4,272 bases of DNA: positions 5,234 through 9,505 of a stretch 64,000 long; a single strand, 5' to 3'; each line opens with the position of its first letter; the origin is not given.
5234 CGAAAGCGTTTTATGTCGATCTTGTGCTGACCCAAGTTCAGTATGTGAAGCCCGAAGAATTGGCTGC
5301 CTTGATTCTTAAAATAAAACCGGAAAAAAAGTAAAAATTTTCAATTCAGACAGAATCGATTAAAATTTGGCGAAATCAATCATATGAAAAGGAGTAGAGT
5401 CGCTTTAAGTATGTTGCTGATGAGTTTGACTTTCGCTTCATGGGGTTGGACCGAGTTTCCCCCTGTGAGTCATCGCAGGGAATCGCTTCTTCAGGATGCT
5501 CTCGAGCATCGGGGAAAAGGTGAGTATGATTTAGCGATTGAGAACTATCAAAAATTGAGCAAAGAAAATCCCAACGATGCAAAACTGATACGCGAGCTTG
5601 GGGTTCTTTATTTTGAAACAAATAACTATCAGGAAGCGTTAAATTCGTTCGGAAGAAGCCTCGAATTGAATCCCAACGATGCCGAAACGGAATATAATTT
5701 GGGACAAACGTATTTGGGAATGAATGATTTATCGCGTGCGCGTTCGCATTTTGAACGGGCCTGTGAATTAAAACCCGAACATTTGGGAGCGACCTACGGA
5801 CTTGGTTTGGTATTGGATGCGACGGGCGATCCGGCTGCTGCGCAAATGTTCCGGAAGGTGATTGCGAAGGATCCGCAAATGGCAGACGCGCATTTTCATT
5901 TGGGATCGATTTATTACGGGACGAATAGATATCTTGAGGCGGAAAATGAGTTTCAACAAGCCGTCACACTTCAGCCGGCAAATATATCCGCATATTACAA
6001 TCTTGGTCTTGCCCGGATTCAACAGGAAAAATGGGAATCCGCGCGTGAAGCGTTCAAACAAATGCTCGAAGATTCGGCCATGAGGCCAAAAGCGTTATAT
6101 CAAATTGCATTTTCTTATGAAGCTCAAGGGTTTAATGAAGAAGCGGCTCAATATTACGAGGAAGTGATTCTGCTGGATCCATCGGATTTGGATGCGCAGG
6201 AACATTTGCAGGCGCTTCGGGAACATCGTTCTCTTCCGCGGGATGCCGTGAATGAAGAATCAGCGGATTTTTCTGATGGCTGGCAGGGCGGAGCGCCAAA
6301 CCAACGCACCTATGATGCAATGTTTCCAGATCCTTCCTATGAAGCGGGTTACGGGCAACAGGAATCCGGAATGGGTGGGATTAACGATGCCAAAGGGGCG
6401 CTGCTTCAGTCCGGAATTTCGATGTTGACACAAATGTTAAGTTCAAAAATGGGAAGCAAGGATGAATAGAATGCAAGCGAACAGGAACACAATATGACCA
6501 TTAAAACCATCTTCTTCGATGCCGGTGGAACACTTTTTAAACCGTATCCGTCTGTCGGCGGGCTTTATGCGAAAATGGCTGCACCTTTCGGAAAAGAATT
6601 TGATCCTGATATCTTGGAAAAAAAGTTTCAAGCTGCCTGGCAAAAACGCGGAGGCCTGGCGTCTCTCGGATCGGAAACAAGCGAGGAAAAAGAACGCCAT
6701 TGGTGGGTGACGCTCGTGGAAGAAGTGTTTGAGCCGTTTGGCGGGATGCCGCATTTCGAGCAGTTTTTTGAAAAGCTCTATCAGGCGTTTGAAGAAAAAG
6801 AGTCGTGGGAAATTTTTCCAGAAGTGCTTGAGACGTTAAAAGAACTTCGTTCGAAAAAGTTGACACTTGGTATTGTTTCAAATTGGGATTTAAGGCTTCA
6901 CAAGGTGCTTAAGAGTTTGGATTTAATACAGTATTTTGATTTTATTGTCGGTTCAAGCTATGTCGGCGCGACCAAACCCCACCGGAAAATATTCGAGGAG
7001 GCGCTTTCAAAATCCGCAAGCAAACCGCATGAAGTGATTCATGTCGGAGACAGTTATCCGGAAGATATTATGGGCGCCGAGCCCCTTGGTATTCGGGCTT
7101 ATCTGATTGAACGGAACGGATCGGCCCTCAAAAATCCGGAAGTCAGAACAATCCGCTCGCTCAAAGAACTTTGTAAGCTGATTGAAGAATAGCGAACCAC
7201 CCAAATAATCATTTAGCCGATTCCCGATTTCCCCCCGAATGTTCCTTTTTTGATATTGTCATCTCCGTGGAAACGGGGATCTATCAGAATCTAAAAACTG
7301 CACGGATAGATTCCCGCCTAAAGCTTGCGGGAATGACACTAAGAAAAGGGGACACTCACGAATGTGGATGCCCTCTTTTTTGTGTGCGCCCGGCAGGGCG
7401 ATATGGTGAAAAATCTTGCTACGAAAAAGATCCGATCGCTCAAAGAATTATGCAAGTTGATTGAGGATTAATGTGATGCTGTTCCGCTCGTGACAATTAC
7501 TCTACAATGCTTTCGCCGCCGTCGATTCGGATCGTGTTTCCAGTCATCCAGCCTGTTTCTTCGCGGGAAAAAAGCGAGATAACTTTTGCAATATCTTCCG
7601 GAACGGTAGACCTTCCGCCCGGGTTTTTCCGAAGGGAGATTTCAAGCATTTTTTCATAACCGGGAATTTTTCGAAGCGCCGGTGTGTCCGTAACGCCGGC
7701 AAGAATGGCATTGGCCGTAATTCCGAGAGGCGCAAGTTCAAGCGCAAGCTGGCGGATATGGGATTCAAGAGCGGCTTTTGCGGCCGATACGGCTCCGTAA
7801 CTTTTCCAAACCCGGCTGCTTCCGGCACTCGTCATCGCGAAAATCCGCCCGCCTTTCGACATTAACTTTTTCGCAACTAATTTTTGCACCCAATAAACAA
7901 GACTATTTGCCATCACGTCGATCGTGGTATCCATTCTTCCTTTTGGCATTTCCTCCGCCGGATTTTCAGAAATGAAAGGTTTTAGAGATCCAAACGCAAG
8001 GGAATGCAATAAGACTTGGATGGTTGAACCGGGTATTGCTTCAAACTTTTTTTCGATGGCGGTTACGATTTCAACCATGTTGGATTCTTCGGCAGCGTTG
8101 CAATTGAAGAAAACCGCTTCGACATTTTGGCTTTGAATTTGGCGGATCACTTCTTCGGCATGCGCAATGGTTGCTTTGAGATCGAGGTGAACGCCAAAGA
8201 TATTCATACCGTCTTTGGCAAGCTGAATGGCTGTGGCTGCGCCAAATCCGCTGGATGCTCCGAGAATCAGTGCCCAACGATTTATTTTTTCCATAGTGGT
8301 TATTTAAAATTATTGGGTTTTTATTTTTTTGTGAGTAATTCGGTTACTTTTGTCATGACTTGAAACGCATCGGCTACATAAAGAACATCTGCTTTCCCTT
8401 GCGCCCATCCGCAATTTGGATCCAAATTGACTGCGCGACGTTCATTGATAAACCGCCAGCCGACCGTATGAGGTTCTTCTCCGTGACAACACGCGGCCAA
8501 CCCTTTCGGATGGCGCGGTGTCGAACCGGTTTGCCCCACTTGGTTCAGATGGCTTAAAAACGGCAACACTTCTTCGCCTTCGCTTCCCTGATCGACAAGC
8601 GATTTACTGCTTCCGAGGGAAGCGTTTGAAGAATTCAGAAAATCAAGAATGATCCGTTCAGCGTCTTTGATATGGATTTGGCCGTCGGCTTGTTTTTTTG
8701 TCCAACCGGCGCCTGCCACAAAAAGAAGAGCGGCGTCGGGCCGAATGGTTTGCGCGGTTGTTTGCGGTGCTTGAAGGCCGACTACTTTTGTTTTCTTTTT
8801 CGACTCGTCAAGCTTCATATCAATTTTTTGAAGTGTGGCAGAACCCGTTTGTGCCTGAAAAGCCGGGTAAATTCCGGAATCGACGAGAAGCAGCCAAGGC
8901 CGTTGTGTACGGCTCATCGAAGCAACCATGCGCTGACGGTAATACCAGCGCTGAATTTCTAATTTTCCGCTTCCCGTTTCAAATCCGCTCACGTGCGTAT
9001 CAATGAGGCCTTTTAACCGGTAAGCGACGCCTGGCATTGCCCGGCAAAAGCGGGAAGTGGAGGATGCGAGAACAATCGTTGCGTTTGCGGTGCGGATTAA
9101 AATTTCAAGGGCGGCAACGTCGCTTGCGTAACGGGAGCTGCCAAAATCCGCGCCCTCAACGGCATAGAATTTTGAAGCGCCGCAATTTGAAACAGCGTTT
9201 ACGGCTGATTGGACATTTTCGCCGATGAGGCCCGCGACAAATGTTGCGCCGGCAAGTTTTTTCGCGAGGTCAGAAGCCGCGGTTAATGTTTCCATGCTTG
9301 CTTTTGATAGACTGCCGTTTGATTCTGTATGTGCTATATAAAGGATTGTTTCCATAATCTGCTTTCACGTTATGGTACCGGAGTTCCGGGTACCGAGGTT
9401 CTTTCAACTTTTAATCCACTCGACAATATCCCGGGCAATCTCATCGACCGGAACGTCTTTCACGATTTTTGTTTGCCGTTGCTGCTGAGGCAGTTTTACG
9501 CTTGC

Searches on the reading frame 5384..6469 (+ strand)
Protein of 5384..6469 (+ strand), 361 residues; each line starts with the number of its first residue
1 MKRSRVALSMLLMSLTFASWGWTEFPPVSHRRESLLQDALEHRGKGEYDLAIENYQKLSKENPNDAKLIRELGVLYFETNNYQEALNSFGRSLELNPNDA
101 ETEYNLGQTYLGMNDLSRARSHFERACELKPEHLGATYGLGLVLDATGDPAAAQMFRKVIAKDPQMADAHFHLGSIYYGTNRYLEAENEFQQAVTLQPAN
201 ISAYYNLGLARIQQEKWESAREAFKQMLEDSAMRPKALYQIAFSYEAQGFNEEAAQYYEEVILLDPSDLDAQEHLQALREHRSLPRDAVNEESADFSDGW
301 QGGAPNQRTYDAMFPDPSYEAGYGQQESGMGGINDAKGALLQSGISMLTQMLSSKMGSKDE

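Call 34: search_protein_families(library=pfam, proteins=[window:5384-6469:+], max_evalue=0.001)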
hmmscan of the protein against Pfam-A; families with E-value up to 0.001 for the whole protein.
window:5384-6469:+ (361 aa): 23 families
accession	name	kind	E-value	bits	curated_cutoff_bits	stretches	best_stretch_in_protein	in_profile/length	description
PF07719.23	TPR_2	-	5.5e-39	129.5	27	5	67-99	2-34/34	Tetratricopeptide repeat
PF00515.34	TPR_1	-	4.8e-35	118.4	27.8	4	71-99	6-34/34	Tetratricopeptide repeat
PF13414.12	TPR_11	-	3.8e-34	116.5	26.8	3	75-112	3-40/42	TPR repeat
PF13181.12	TPR_8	-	1.9e-30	102.8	25.7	2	167-200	1-34/34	Tetratricopeptide repeat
PF13432.12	TPR_16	-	1.4e-29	102.5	32.7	5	173-229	3-59/65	Tetratricopeptide repeat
PF14559.12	TPR_19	-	2e-26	92.5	25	4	45-101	4-60/68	Tetratricopeptide repeat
PF13424.12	TPR_12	-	1.5e-23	83.2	30.1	3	166-229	2-73/77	Tetratricopeptide repeat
PF13431.12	TPR_17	-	4.5e-22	76.9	24.4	1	91-120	4-33/34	Tetratricopeptide repeat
PF13174.12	TPR_6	-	5.5e-21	74.2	26.3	0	237-266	2-31/33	Tetratricopeptide repeat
PF13428.12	TPR_14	-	1.9e-20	71.7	23.5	0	235-275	1-41/44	Tetratricopeptide repeat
PF13371.12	TPR_9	-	4.4e-18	65.5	35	2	47-101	10-64/73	Tetratricopeptide repeat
PF23914.1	TPR_CcmH_CycH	-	6.5e-18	65.5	42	2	92-200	42-154/158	Cytochrome c-type biogenesis protein H TPR domain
PF12895.13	ANAPC3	-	1.5e-16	60.8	27.2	3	79-141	2-63/82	Anaphase-promoting complex, cyclosome, subunit 3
PF13176.12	TPR_7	-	3.7e-15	55.1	27.9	0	237-270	1-34/36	Tetratricopeptide repeat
PF13374.12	TPR_10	-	2e-13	50.3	27.5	0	105-135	7-37/42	Tetratricopeptide repeat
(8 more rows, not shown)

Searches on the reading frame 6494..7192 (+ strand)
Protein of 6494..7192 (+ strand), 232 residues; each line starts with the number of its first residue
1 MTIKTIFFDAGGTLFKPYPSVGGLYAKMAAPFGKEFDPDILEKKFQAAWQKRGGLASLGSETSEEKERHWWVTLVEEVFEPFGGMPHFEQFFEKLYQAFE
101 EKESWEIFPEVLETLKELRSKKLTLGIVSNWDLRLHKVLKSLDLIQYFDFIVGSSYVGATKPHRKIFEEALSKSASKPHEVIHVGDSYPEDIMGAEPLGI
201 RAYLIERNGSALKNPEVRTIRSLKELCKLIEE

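Call 34: search_protein_families(library=pfam, proteins=[window:6494-7192:+], max_evalue=0.001)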
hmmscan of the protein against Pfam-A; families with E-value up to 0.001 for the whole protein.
window:6494-7192:+ (232 aa): 3 families
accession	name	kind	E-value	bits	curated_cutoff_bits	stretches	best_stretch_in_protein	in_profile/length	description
PF00702.32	Hydrolase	-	2.2e-26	93.9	26.4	1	3-198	1-190/191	haloacid dehalogenase-like hydrolase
PF13419.12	HAD_2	-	1.1e-23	84.7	23.8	1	73-203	43-176/178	Haloacid dehalogenase-like hydrolase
PF13242.12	Hydrolase_like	-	2.5e-07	30.9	22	1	160-207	3-50/75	HAD-hyrolase-like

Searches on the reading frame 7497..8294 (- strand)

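Call 34: search_protein_families(library=pfam, proteins=[window:7497-8294:-], max_evalue=0.001)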
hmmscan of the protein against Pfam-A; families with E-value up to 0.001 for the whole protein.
window:7497-8294:- (265 aa): 5 families
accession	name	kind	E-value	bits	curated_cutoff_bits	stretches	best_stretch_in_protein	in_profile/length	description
PF13561.12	adh_short_C2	-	1.1e-46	159.8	27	1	12-260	1-234/236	Enoyl-(Acyl carrier protein) reductase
PF00106.31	adh_short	-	1.2e-27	97.1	26.6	1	7-210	2-190/195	short chain dehydrogenase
PF08659.16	KR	-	2.8e-06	27.8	22.6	1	8-89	3-84/180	KR domain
PF12241.14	Enoyl_reductase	-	0.00035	20.4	22.1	1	118-213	105-203/236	Trans-2-enoyl-CoA reductase catalytic region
PF12242.14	Eno-Rase_NADH_b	-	0.00047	20.3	23.4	0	6-37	41-73/79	NAD(P)H binding domain of trans-2-enoyl-CoA reductase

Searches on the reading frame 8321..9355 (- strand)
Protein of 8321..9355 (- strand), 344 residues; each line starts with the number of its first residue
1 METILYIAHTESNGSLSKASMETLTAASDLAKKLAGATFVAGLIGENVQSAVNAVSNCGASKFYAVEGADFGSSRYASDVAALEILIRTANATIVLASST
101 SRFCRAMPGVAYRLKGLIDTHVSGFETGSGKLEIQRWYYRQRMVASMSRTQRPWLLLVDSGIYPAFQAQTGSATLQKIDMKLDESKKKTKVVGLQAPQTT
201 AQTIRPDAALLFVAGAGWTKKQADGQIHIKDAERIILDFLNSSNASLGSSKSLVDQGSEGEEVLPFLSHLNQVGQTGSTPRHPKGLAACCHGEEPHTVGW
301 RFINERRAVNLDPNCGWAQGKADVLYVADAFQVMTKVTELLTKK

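Call 34: search_protein_families(library=pfam, proteins=[window:8321-9355:-], max_evalue=0.001)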
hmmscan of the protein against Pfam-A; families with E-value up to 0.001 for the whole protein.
window:8321-9355:- (344 aa): 1 family
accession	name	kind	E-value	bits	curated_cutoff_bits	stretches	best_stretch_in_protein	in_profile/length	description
PF01012.27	ETF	-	1.7e-20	74.1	26.7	1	6-179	3-177/181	Electron transfer flavoprotein domain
